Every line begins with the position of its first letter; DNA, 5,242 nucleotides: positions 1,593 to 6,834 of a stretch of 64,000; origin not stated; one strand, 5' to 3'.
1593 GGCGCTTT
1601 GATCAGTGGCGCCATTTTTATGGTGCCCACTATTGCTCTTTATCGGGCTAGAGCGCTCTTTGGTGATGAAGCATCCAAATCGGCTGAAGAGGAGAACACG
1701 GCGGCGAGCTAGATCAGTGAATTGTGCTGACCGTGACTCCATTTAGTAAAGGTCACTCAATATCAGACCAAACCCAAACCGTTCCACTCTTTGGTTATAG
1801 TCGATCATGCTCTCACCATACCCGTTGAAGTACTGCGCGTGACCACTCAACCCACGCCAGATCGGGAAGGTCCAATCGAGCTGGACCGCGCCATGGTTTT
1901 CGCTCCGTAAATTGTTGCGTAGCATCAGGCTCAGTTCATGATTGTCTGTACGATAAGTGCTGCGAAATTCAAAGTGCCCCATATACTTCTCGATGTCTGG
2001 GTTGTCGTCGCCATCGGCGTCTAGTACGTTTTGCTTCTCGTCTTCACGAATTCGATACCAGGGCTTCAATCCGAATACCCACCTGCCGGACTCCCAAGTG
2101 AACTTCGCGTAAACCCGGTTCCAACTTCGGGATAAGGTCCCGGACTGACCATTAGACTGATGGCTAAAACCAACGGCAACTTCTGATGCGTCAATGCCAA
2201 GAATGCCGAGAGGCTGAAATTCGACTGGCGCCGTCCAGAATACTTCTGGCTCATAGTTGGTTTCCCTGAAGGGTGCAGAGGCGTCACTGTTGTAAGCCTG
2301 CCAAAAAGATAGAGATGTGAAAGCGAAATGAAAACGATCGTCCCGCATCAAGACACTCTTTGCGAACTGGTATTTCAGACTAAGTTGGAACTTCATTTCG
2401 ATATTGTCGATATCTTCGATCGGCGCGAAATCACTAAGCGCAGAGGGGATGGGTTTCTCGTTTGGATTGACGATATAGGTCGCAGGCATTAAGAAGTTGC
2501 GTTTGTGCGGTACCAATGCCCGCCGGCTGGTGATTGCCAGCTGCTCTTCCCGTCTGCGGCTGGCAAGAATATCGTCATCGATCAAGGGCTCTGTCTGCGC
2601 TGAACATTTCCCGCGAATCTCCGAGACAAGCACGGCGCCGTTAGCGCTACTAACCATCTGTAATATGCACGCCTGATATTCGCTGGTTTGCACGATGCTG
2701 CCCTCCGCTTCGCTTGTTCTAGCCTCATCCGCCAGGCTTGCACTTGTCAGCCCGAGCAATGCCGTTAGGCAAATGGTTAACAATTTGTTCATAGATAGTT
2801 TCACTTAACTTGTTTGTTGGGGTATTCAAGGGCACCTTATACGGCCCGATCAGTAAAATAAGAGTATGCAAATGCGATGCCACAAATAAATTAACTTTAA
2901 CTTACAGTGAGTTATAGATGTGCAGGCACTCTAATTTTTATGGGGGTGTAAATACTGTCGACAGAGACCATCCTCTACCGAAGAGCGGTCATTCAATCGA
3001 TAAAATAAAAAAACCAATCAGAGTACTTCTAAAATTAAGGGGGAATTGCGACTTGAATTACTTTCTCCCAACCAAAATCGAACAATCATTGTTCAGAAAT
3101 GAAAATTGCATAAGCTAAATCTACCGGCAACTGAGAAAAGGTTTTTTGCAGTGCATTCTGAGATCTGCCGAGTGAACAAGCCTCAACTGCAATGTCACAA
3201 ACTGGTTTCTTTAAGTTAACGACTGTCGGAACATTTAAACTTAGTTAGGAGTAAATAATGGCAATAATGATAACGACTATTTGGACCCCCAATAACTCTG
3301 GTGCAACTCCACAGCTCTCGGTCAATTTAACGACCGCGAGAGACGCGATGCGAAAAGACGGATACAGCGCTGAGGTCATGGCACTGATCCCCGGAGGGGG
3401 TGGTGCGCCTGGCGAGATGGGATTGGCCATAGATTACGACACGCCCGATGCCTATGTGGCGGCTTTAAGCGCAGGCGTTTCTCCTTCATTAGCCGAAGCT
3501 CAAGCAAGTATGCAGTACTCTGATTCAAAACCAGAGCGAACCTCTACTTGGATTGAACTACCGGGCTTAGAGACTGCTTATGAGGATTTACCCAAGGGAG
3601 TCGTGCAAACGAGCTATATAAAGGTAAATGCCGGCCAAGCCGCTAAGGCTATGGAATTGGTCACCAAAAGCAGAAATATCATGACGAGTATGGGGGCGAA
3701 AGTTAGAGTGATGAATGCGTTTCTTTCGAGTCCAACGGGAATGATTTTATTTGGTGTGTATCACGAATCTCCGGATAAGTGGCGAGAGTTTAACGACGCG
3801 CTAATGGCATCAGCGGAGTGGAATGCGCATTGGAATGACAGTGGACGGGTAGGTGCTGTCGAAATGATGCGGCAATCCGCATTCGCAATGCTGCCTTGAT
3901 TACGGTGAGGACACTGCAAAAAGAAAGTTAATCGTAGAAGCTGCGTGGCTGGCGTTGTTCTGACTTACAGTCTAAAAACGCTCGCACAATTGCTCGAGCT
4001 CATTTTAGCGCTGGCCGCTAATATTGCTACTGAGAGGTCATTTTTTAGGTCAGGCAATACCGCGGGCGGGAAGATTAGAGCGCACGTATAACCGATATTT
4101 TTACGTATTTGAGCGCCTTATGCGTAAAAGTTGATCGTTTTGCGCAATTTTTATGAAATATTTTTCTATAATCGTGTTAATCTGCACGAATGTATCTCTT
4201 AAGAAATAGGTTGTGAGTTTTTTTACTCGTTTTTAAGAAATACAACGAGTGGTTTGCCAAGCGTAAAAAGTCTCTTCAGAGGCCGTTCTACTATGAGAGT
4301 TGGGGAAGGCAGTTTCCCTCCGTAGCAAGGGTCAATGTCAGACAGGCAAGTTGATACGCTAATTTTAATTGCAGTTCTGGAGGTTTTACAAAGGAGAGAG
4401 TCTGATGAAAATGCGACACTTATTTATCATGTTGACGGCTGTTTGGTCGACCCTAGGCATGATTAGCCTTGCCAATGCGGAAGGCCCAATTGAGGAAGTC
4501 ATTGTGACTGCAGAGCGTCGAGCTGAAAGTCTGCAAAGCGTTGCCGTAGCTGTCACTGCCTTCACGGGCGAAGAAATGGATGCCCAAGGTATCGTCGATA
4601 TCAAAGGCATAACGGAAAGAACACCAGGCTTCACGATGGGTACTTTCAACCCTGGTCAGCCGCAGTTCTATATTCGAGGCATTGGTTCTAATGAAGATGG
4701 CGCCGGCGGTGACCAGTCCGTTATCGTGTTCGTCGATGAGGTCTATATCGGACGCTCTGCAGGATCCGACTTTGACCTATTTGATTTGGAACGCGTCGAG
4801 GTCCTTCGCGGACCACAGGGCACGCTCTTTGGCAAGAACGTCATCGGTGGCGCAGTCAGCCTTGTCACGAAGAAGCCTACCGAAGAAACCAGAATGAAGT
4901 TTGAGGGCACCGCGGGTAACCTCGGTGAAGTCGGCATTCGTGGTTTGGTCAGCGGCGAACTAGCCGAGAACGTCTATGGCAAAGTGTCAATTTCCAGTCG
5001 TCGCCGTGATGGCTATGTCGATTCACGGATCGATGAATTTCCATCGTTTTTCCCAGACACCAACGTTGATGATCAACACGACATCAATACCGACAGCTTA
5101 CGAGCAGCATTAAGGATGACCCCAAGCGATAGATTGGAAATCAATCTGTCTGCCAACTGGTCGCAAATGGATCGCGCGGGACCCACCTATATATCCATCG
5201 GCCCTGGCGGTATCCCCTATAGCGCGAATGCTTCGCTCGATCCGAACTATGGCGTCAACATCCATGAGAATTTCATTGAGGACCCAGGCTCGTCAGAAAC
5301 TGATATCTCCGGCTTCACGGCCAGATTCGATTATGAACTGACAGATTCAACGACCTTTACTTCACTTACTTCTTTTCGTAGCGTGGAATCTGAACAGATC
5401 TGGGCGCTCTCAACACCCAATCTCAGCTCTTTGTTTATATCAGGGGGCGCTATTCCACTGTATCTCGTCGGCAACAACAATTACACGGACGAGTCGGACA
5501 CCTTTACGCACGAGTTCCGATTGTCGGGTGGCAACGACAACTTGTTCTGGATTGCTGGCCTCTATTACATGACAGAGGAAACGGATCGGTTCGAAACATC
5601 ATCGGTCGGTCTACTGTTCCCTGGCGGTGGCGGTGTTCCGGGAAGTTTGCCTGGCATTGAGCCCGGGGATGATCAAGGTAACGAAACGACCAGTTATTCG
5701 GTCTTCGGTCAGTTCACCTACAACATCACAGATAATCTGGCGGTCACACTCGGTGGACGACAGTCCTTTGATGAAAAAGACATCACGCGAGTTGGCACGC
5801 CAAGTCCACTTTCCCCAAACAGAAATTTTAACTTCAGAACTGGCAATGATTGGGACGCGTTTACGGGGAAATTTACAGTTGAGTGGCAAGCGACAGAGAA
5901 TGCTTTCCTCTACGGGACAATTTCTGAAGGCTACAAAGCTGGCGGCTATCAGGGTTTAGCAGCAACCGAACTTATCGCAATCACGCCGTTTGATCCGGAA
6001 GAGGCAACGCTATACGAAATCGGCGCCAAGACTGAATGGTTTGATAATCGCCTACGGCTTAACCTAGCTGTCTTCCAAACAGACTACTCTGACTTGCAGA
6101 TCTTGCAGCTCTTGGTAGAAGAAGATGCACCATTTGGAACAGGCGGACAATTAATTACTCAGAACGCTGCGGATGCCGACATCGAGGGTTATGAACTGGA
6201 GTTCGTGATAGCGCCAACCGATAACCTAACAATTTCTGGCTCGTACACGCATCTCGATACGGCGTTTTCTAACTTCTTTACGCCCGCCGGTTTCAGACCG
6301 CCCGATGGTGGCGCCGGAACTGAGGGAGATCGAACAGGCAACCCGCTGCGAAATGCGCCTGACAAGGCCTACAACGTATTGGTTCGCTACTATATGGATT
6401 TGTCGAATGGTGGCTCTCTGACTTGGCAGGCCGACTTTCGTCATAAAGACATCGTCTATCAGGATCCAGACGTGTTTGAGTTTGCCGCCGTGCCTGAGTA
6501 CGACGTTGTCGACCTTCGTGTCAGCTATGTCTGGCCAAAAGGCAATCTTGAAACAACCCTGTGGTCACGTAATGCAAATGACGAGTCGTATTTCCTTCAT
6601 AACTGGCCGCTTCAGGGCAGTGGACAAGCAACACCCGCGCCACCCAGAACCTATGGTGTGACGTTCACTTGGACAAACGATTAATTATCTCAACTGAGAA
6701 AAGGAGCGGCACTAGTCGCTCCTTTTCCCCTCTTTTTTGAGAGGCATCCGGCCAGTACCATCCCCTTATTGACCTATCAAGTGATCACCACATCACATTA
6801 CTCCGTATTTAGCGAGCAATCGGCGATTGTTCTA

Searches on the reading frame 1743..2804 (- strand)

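Call 18: search_protein_families(library=pfam, proteins=[window:1743-2804:-], max_evalue=0.001)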
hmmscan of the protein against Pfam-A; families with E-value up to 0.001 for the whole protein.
window:1743-2804:- (353 aa): 1 family
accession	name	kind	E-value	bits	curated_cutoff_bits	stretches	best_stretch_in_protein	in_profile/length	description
PF02253.21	PLA1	-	3.1e-97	325.6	27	1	83-349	4-257/257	Phospholipase A1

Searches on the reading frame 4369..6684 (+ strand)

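Call 18: search_protein_families(library=pfam, proteins=[window:4369-6684:+], max_evalue=0.001)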
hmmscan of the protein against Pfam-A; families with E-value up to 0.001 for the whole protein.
window:4369-6684:+ (771 aa): 2 families
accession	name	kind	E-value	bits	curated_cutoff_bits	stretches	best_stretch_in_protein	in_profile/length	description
PF00593.30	TonB_dep_Rec_b-barrel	-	1e-42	148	27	1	288-726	38-426/436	TonB dependent receptor-like, beta-barrel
PF07715.20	Plug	-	5.4e-19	69.1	23.9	1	55-162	2-107/107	TonB-dependent Receptor Plug Domain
